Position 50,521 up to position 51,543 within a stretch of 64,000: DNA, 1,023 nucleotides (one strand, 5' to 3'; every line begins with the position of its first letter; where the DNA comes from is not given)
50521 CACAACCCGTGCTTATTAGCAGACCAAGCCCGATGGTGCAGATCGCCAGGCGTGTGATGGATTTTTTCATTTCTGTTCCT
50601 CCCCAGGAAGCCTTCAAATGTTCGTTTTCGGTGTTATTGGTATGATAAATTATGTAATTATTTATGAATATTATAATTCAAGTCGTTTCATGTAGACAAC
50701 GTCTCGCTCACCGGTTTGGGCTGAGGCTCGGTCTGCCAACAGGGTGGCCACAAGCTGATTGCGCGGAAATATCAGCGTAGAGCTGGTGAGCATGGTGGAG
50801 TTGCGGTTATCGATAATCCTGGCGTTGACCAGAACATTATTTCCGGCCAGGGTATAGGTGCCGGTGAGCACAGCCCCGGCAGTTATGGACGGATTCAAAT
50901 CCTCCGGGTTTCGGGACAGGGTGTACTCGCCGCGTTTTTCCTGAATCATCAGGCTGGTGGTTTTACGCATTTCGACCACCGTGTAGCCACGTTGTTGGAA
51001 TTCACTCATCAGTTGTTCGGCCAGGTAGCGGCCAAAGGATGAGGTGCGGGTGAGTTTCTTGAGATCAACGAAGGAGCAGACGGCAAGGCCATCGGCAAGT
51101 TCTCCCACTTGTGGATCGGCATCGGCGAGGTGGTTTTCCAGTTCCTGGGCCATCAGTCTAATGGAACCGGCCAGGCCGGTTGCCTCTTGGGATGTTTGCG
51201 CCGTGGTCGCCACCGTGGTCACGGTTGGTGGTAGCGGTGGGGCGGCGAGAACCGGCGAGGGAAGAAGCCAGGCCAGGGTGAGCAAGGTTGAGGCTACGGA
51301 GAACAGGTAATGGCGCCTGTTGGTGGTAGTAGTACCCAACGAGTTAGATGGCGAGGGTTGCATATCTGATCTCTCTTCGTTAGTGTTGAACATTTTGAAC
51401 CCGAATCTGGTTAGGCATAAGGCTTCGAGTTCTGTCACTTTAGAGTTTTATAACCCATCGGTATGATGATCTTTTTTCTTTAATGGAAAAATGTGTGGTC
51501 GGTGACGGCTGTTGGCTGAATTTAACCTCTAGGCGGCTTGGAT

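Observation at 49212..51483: Three paralogous FlgO-like envelope proteins form an operon with the EIDALL-array gene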

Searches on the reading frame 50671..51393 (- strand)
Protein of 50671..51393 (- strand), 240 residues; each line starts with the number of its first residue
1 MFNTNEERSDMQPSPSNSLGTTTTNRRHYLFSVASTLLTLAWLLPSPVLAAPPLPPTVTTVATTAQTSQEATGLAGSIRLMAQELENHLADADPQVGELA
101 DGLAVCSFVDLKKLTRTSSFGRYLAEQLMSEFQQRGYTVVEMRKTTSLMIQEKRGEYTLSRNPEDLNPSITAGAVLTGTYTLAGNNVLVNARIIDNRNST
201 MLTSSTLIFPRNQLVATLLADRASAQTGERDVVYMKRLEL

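Call 3: search_protein_families(library=pfam, proteins=[window:50671-51393:-], max_evalue=1)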
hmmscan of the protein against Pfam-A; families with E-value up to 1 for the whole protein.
window:50671-51393:- (240 aa): 2 families
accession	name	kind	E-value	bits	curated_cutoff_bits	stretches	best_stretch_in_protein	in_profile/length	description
PF17680.6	FlgO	-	1.1e-35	122.7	22.6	1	81-213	3-129/130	FlgO protein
PF05211.17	NLBH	-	0.081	12.9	24.6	1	119-158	81-120/254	Neuraminyllactose-binding hemagglutinin precursor (NLBH)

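Call 4: search_protein_families(library=ncbifam, proteins=[window:50671-51393:-], max_evalue=1)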
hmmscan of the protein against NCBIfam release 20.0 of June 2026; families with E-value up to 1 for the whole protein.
window:50671-51393:- (240 aa): 0 families

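Call 22: find_homologous_proteins(query=window:50671-51393:-, max_evalue=0.001)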
Query window:50671-51393:- (240 aa): 309 proteins with E <= 0.001 among 2437 candidates; the best 120 are listed.
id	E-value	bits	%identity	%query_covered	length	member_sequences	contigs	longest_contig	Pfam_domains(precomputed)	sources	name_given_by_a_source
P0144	3.0e-141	486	100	96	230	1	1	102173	PF17680.7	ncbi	-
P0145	6.5e-108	377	76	99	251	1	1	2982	PF17680.7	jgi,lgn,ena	-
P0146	5.9e-107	374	77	96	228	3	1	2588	PF17680.7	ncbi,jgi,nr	ncbi:MAG: FlgO family outer membrane protein [Desulfobulbaceae bacterium]|nr:FlgO family outer membr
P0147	7.7e-101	354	76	96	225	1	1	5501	PF17680.7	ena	-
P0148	2.4e-98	346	73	96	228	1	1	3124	PF17680.7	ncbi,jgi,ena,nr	ncbi:MAG: FlgO family outer membrane protein [Desulfobulbaceae bacterium]|nr:FlgO family outer membr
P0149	1.5e-96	340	73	96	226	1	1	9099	PF17680.7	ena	-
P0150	2.7e-95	336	70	96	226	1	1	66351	PF17680.7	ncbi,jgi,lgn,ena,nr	ncbi:MAG: FlgO family outer membrane protein [Desulfobulbaceae bacterium]|nr:FlgO family outer membr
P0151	3.1e-93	329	70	96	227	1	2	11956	PF17680.7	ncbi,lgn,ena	-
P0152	2.8e-91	323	66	96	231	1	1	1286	PF17680.7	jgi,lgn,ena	-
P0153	2.6e-87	310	66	96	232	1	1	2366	PF17680.7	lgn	-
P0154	3.0e-87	310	64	98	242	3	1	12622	PF17680.7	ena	-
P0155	2.5e-79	284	64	96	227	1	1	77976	PF17680.7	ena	-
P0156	3.7e-74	267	72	72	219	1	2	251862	PF17680.7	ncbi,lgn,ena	-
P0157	7.4e-73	263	72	74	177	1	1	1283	PF17680.7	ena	-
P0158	1.6e-62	229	53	85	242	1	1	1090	PF17680.7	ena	-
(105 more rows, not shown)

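Call 30: search_solved_structures(query=A3, max_evalue=1, show_alignments=2)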
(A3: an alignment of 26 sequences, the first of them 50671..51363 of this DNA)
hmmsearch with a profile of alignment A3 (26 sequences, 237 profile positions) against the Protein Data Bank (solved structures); distinct sequences matched with E-value up to 1: 2.
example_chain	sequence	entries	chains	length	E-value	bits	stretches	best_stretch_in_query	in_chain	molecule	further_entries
9yfg_Hb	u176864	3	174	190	3.3e-20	75.7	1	100-213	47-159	FlgO domain-containing protein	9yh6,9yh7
9yds_Ab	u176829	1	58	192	3.4e-20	75.7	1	100-213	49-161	FlgO domain-containing protein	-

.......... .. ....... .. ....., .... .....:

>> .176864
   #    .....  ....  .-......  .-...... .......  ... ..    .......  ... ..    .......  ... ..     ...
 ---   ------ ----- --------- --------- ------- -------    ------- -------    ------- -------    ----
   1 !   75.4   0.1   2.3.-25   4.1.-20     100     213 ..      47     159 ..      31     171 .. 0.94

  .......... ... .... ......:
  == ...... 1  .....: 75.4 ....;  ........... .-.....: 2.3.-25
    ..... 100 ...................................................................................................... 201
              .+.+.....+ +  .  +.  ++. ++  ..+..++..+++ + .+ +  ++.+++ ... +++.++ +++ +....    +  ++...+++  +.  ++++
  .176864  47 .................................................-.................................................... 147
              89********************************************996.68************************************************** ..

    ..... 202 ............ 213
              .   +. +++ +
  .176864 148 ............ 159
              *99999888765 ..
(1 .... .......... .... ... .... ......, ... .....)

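Call 47: find_related_loci(query=A3, collection=genome_contigs, flank=10000)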
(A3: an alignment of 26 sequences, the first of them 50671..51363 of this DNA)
Query A3 (230 aa) in genome_contigs; peptide patterns used: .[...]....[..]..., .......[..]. (x = any residue, [..] = any of these).
114 stretches matched a pattern; 78 encode a relative of the query (tblastn E <= 1e-3); 78 distinct loci.
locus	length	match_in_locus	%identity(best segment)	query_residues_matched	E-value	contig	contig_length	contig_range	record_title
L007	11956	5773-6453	70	1-230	2e-103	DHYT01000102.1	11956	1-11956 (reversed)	MAG TPA_asm: Desulfobulbaceae bacterium UBA5123 UBA5123_contig_23386, whole genome shotgun sequence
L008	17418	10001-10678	70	1-230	1e-102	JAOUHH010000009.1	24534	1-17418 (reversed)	MAG: Desulfobulbaceae bacterium isolate 4_1_May_SF_Bin57 4_1_May_SF_Bin57_scaffold_701_c1, whole genome shotgun sequence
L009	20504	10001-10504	71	59-226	3e-76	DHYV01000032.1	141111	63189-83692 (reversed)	MAG TPA_asm: Desulfobulbaceae bacterium UBA5121 UBA5121_contig_976, whole genome shotgun sequence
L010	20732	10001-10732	48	7-230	8e-65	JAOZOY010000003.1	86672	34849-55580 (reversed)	MAG: Deltaproteobacteria bacterium isolate GMC4.metabat2.118_sub GMC4_77_length_86672_cov_24.793759, whole genome shotgu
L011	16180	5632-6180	54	41-230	3e-64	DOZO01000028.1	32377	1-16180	MAG TPA_asm: Desulfobulbaceae bacterium isolate UBA11700 contig_2177, whole genome shotgun sequence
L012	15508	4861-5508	50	19-230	1e-63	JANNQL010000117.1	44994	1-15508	MAG: Pseudomonadota bacterium isolate SOY_31_metabat_452_sub SOY_31_k141_2511937, whole genome shotgun sequence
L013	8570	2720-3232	58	60-230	2e-63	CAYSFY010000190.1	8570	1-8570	MAG TPA_asm: uncultured Desulfobulbia bacterium isolate binchicken_co266_32 genome assembly, contig: NODE_16425_length_8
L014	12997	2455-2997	53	43-230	1e-63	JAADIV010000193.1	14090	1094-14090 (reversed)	MAG: Deltaproteobacteria bacterium isolate M_MetaBat.74 contig-127_6946, whole genome shotgun sequence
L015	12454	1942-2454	57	60-230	2e-63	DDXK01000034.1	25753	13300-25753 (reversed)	MAG TPA_asm: Desulfobulbaceae bacterium UBA2262 UBA2262_contig_34286, whole genome shotgun sequence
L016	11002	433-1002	55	45-230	1e-63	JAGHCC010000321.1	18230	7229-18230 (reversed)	MAG: Desulfobulbaceae bacterium isolate AUK272 PB_MBMC_226_c_000000000146, whole genome shotgun sequence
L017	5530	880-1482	51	30-230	3e-63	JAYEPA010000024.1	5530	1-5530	MAG: Thermodesulfobacteriota bacterium isolate MAG015 MAG015_24, whole genome shotgun sequence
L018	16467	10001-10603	51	32-230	4e-63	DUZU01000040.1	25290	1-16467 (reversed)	MAG TPA_asm: Deltaproteobacteria bacterium isolate MAG_22204_dsfv_001 Ga0224496_10000575, whole genome shotgun sequence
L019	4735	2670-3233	53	43-230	7e-63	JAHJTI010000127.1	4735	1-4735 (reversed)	MAG: Proteobacteria bacterium isolate OS_PC_MetaG.mb.46 OS_PC_MetaG.mb.46_k141_407008, whole genome shotgun sequence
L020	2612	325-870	52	41-230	3e-63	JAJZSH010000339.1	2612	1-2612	MAG: Deltaproteobacteria bacterium isolate SKS3.bin27 NODE_67339_length_2612_cov_2.098189, whole genome shotgun sequence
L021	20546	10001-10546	54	41-230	6e-63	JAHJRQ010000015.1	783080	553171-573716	MAG: Proteobacteria bacterium isolate OS_PC_MetaG.mb.157 OS_PC_MetaG.mb.157_k141_442473, whole genome shotgun sequence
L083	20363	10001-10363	40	93-213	2e-26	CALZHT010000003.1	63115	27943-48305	MAG: uncultured Desulfobulbaceae bacterium isolate FO_M_Desulfobacterota_18 genome assembly, contig: scaffold_223, whole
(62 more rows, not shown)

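Call 57: search_protein_families(library=pfam, proteins=[L083:1911-4001:-, L083:4100-4951:-, L083:5443-6441:-, L083:6999-7499:-, L083:7570-8685:-, L083:8793-9170:+, L083:9626-10420:+, L083:10398-11066:+, L083:11274-11903:+, L083:12410-13711:-], max_evalue=0.001)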
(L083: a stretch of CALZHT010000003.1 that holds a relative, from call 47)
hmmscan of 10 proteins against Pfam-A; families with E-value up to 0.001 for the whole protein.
L083:1911-4001:- (696 aa): 2 families
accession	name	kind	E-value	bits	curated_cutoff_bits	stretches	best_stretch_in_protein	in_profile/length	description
PF02092.22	tRNA_synt_2f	-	3.7e-201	670.1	29.2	1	5-551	1-535/536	Glycyl-tRNA synthetase beta subunit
PF05746.21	DALR_1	-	2.1e-06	28.3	22.3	1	583-676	4-101/117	DALR anticodon binding domain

L083:4100-4951:- (283 aa): 1 family
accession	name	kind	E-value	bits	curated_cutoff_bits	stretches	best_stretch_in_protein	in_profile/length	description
PF02649.19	GCHY-1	-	2.8e-44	152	25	1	30-218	1-200/260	Type I GTP cyclohydrolase folE2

L083:5443-6441:- (332 aa): 6 families
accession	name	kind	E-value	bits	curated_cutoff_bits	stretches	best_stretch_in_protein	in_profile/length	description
PF01087.27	GalP_UDP_transf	-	1.1e-13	52.4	22.1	1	3-175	13-184/184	Galactose-1-phosphate uridyl transferase, N-terminal domain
PF16268.10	DUF4921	-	3e-11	43.3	28.5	1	133-322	209-388/425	Domain of unknown function (DUF4921)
PF02744.22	GalP_UDP_tr_C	-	2.3e-10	40.9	29.2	1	187-297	7-119/165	Galactose-1-phosphate uridyl transferase, C-terminal domain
PF11969.13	DcpS_C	-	2.8e-08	34.6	24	1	194-295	1-99/114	Scavenger mRNA decapping enzyme C-term binding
PF16285.10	DUF4931_N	-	6.9e-07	29.8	24.1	1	104-171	54-121/124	Domain of unknown function (DUF4931) N-terminal domain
PF01230.28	HIT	-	2.4e-06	28.5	21.5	0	210-294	7-91/98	HIT domain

L083:6999-7499:- (166 aa): 1 family
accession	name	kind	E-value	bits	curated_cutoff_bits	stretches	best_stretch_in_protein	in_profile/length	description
PF01967.27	MoaC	-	6.8e-56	188.5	27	1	22-157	1-136/136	MoaC family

L083:7570-8685:- (371 aa): 5 families
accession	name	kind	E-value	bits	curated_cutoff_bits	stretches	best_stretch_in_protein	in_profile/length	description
PF01556.23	DnaJ_C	-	7.4e-50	169.4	26.6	1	120-333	1-152/152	DnaJ C terminal domain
PF00226.36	DnaJ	-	4.5e-29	100.8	27.8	1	4-66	1-63/63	DnaJ domain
PF00684.25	DnaJ_CXXCXGXG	-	1.5e-14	54.5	32.7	1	147-207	1-65/65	DnaJ central domain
PF15777.11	Anti-TRAP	-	0.00015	22.1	32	0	182-210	9-43/59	Tryptophan RNA-binding attenuator protein inhibitory protein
PF25436.1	BSD2_CRD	-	0.00019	22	27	1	147-209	5-60/69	BSD2 cysteine rich domain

L083:8793-9170:+ (125 aa): 0 families

L083:9626-10420:+ (264 aa): 1 family
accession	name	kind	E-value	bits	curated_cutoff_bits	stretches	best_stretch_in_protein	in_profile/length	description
PF17680.6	FlgO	-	1.3e-31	109.6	22.6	1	107-233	2-126/130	FlgO protein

L083:10398-11066:+ (222 aa): 1 family
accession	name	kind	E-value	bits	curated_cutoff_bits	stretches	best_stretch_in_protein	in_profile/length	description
PF17680.6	FlgO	-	1.1e-32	113.1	22.6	1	70-198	2-128/130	FlgO protein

L083:11274-11903:+ (209 aa): 0 families

L083:12410-13711:- (433 aa): 1 family
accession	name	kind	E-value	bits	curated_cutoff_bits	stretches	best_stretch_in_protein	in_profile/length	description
PF00709.27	Adenylsucc_synt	-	3.7e-180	599.5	27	1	5-423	1-415/416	Adenylosuccinate synthetase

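Call 62: search_protein_families(library=pfam, proteins=[L083:11274-11900:+], max_evalue=10)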
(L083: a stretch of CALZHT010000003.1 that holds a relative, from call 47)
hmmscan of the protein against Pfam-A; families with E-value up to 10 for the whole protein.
L083:11274-11900:+ (209 aa): 2 families
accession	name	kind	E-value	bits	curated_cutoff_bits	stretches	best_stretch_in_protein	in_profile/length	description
PF03982.18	DAGAT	-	0.02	14.2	22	1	39-71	222-254/297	Diacylglycerol acyltransferase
PF13036.11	LpoB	-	0.28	11.5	22.3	1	96-148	89-142/147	Peptidoglycan-synthase activator LpoB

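Call 70: predict_structure(alignment_id=A3)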
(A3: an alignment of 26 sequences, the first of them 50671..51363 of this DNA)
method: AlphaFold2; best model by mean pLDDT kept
length: 230 residues; sequences in the alignment: 26
mean_pLDDT: 74.0   pTM: 0.63
mean pLDDT of the five models: 74.0, 72.1, 70.1, 69.6, 65.8
residues with pLDDT >= 90: 91; 70-90: 44; 50-70: 57; < 50: 38
segments of 3 or more residues with pLDDT < 50: 1-4, 6-14, 140-143, 214-230
pLDDT, mean of each block of 10 residues (from residue 1): 46 53 75 61 53 75 94 97 93 89 75 94 94 58 51 55 88 95 89 96 91 49 34
secondary structure, 60 per line:
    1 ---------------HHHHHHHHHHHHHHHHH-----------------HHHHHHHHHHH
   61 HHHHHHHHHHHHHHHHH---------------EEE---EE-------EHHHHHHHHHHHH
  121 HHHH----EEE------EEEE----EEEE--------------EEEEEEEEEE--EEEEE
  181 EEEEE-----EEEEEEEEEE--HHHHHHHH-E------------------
elements in order: H16-32 H50-77 E93-95 H109-124 E129-131 E138-141 E146-149 E164-173 E176-185 E191-200 H203-210

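Call 74: fold_search(model_id=the predicted structure, library=pdb)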
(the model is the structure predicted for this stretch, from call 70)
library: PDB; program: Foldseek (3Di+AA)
matches with E <= 10: 1518; with E <= 0.001: 17
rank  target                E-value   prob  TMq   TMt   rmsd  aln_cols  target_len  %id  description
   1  4q6l                  2.1e-05  1.00  0.38  0.60   6.2       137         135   13  LpoB C-terminal domain from Salmonella enterica (Native) (released 2014-05-14)
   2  4q6z_A                3.8e-05  1.00  0.38  0.60   6.5       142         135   12  LpoB C-terminal domain from Escherichia coli (released 2014-05-14)
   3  4hrv_A                5.5e-05  1.00  0.32  0.50   7.6       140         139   20  Crystal Structure of Lipoprotein GNA1162 from Neisseria meningitidis (released 2013-04-24)
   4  4r40_A                1.7e-04  1.00  0.33  0.20   5.2       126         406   11  Crystal Structure of TolB/Pal complex from Yersinia pestis. (released 2014-09-03)
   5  4hrv_B                1.8e-04  1.00  0.31  0.47   7.5       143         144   19  Crystal Structure of Lipoprotein GNA1162 from Neisseria meningitidis (released 2013-04-24)
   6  4pwz_B                2.5e-04  1.00  0.32  0.19   5.7       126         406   12  Crystal structure of TolB protein from Yersinia pestis CO92 (released 2014-04-02)
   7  2mii_MODEL_1_A        3.4e-04  1.00  0.36  0.41   5.5       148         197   16  NMR structure of E. coli LpoB (released 2014-05-21)
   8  2w8b_A                5.0e-04  1.00  0.30  0.18   6.3       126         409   11  Crystal structure of processed TolB in complex with Pal (released 2009-02-17)
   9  5t10_C                5.7e-04  1.00  0.33  0.51   5.2       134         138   19  PelC dodecamer from Paraburkholderia phytofirmans, space group P6 (released 2017-03-15)
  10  8t8d_C                5.7e-04  0.99  0.30  0.33  13.7       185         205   12  Structure of Helicobacter pylori adhesin A, HpaA (released 2024-01-31)
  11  2hqs_A                7.3e-04  1.00  0.32  0.19   5.9       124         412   14  Crystal structure of TolB/Pal complex (released 2007-04-03)
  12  1c5k                  7.8e-04  1.00  0.31  0.19   6.5       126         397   12  THE STRUCTURE OF TOLB, AN ESSENTIAL COMPONENT OF THE TOL-DEPENDENT TRANSLOCATION SYSTEM AND ITS INTERACTIONS WITH THE TR (released 2000-12-06)
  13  8t8d_D                7.8e-04  1.00  0.29  0.34   5.7       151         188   11  Structure of Helicobacter pylori adhesin A, HpaA (released 2024-01-31)
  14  5t11_G                8.8e-04  1.00  0.32  0.51   5.3       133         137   19  PelC L103M dodecamer from Paraburkholderia phytofirmans, space group C2 (released 2017-03-15)
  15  5t11_B                8.8e-04  1.00  0.33  0.50   5.1       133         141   18  PelC L103M dodecamer from Paraburkholderia phytofirmans, space group C2 (released 2017-03-15)
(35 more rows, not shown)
